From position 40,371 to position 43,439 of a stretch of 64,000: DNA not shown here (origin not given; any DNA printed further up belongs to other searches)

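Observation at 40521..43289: Single polypeptide combining methyltransferase terminator, coiled-coil 'ruler' and two GT2 polymerase domains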

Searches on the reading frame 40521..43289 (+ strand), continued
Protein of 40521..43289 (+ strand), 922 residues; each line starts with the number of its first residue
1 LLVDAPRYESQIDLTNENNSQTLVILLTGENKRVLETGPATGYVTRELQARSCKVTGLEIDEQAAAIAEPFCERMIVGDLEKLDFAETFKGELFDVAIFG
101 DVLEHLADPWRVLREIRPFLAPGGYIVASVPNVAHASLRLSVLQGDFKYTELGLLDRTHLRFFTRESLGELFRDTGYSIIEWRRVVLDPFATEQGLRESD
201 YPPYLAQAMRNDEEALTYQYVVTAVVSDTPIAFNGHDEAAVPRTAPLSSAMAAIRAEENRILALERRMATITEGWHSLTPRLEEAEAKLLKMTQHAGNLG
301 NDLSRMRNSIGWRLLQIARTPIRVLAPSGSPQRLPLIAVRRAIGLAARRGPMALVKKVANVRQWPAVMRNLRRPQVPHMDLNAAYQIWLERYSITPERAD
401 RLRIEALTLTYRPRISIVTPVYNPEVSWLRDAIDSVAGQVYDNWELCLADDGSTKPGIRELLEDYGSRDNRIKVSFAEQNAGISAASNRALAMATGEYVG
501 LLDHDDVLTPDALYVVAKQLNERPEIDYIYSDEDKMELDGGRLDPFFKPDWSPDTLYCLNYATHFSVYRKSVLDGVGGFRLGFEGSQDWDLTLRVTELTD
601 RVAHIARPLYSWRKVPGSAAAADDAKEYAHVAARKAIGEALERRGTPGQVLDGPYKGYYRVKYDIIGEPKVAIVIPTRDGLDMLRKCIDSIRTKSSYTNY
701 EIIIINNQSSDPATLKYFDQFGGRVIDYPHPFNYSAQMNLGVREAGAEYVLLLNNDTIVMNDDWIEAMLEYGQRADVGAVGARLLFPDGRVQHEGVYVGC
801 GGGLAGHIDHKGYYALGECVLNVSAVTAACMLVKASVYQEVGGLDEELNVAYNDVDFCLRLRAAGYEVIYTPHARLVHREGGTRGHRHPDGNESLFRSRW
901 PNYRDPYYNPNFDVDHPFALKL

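Call 31: find_encoding_contigs(protein=P0002, flank=8000, max_places=2)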
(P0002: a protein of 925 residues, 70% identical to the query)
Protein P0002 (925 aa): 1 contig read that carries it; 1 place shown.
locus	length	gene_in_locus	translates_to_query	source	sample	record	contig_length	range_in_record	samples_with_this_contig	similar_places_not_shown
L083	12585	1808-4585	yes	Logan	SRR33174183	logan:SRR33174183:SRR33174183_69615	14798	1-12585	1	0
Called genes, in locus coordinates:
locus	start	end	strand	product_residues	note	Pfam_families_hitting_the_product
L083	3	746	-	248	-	?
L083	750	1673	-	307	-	PF13641:Glyco_tranf_2_3, PF00535:Glycos_transf_2, PF13632:Glyco_trans_2_3 (weak)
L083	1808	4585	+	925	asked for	PF07021:MetW, PF13489:Methyltransf_23, PF13847:Methyltransf_31, PF08241:Methyltransf_11, PF08242:Methyltransf_12, PF13649:Methyltransf_25, PF00535:Glycos_transf_2, PF00535:Glycos_transf_2, +3 more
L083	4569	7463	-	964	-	PF09586:YfhO (weak)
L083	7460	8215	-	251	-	PF00005:ABC_tran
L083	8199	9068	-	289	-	PF01061:ABC2_membrane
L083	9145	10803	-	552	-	-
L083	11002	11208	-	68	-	-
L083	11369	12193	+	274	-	PF02673:BacA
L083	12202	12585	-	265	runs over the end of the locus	PF00702:Hydrolase, PF08282:Hydrolase_3, PF12710:HAD (faint), PF05116:S6PP (weak)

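Call 37: predict_structure(alignment_id=A1)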
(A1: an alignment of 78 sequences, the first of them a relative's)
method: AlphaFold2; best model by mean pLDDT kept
length: 920 residues; sequences in the alignment: 78
mean_pLDDT: 88.9   pTM: 0.64
mean pLDDT of the five models: 88.9, 87.6, 87.1, 86.9, 86.0
residues with pLDDT >= 90: 644; 70-90: 182; 50-70: 72; < 50: 22
segments of 3 or more residues with pLDDT < 50: 1-4, 230-245
pLDDT, mean of each block of 10 residues (from residue 1): 53 93 97 94 96 96 93 95 92 97 95 95 97 92 81 88 96 96 95 90 87 95 78 39 49 67 66 63 76 74 71 71 68 73 77 75 66 72 92 95 97 98 97 98 98 97 98 97 98 98 97 98 98 93 95 95 96 97 95 96 97 79 86 97 95 94 97 95 97 98 97 96 95 97 97 97 98 97 93 79 85 95 96 98 93 97 98 85 69 89 90 82
secondary structure, 60 per line:
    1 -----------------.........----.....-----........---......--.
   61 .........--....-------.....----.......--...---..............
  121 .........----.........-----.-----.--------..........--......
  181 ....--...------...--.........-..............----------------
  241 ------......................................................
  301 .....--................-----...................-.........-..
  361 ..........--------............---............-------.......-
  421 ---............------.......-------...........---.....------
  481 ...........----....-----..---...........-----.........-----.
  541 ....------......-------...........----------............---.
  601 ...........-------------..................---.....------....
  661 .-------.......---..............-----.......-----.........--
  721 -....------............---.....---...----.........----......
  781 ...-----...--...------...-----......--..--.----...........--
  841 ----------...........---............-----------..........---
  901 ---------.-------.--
elements in order (helices of 4 or more, strands of 3 or more residues): H18-26 E31-35 H41-48 E52-57 H60-69 E72-75 H83-87 E92-98 H107-117 E118-129 H134-142 H163-172 E175-184 H201-209 H211-214 E215-224 H247-305 H308-323 H329-347 H349-357 H359-370 H379-390 H394-405 E413-419 H424-435 E442-448 H456-466 E470-474 H481-491 E496-499 H510-520 E526-534 E540-544 H551-556 E564-567 H568-574 H585-596 E600-611 H625-642 E646-650 E657-661 E669-675 H679-692 E698-704 H710-718 E722-725 H732-743 E747-751 E755-757 H762-770 E775-783 E789-791 E794-796 E803-805 H811-816 E828-832 H833-838 H851-861 E865-876 H888-897
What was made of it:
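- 41199..41264 (+): Flexible tether (residues 225-246). pLDDT below 50 at 230-245 (call 37).
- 41265..41441 (+): Coiled-coil helix (residues 247-305; 59 aa, about 87 A). Single DSSP helix (call 37).
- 41643..41762 (+): Helical adaptor leading into GT2a (residues 373-412). Helices 379-390 and 394-405 with pLDDT above 90 (call 37).
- Checked: It then gives one continuous helix at 247-305, further helices at 308-405, and two GT-A domains at 413-661 and 669-~900 (call 37).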

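Call 40: fold_search(model_id=the predicted structure, library=pdb)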
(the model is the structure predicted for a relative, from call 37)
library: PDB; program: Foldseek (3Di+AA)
matches with E <= 10: 1914; with E <= 0.001: 1144
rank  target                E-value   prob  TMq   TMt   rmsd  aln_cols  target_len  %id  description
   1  2z86_B                1.6e-21  1.00  0.22  0.33  16.2       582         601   16  Crystal structure of chondroitin polymerase from Escherichia coli strain K4 (K4CP) complexed with UDP-GlcUA and UDP (released 2008-09-16)
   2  2z87_B                1.9e-21  1.00  0.22  0.32  16.6       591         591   16  Crystal structure of chondroitin polymerase from Escherichia coli strain K4 (K4CP) complexed with UDP-GalNAc and UDP (released 2008-09-16)
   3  8vh8_D                4.0e-21  1.00  0.22  0.37  22.4       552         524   14  Crystal structure of heparosan synthase 2 from Pasteurella multocida at 2.85 A (released 2024-09-04)
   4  2z86_D                4.0e-21  1.00  0.22  0.33  16.8       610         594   16  Crystal structure of chondroitin polymerase from Escherichia coli strain K4 (K4CP) complexed with UDP-GlcUA and UDP (released 2008-09-16)
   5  8viw_A                5.9e-21  1.00  0.21  0.35  22.0       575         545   13  Cryo-EM structure of heparosan synthase 2 from Pasteurella multocida with polysaccharide in the GlcNAc-T active site (released 2024-07-24)
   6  8vh8_A                6.3e-21  1.00  0.21  0.36  22.2       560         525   14  Crystal structure of heparosan synthase 2 from Pasteurella multocida at 2.85 A (released 2024-09-04)
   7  8vh8_B                2.2e-20  1.00  0.22  0.37  22.5       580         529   13  Crystal structure of heparosan synthase 2 from Pasteurella multocida at 2.85 A (released 2024-09-04)
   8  2z86_C                2.9e-20  1.00  0.23  0.33  16.3       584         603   16  Crystal structure of chondroitin polymerase from Escherichia coli strain K4 (K4CP) complexed with UDP-GlcUA and UDP (released 2008-09-16)
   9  8vh7_A                4.0e-20  1.00  0.21  0.36  22.6       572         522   15  Crystal structure of heparosan synthase 2 from Pasteurella multocida at 1.98 A (released 2024-07-24)
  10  2z87_A                4.0e-20  1.00  0.22  0.32  17.5       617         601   15  Crystal structure of chondroitin polymerase from Escherichia coli strain K4 (K4CP) complexed with UDP-GalNAc and UDP (released 2008-09-16)
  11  8vh7_B                4.8e-20  1.00  0.21  0.36  22.3       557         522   14  Crystal structure of heparosan synthase 2 from Pasteurella multocida at 1.98 A (released 2024-07-24)
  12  8vh8_C                2.3e-19  1.00  0.21  0.35  22.2       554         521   14  Crystal structure of heparosan synthase 2 from Pasteurella multocida at 2.85 A (released 2024-09-04)
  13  2z86_A                3.5e-19  1.00  0.21  0.32  22.4       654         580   16  Crystal structure of chondroitin polymerase from Escherichia coli strain K4 (K4CP) complexed with UDP-GlcUA and UDP (released 2008-09-16)
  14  3cc8                  5.3e-18  1.00  0.19  0.80   3.8       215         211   33  Crystal structure of a putative methyltransferase (bce_1332) from bacillus cereus atcc 10987 at 1.64 A resolution (released 2008-03-04)
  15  6p61_B                1.8e-14  1.00  0.19  0.88   3.0       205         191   24  Structure of a Glycosyltransferase from Leptospira borgpetersenii serovar Hardjo-bovis (strain JB197) (released 2019-07-10)
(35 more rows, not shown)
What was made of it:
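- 40578..41198 (+): Class I SAM-dependent methyltransferase domain (residues 18-224), putative chain terminator. Foldseek TM 0.80 to 3cc8 (call 40).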
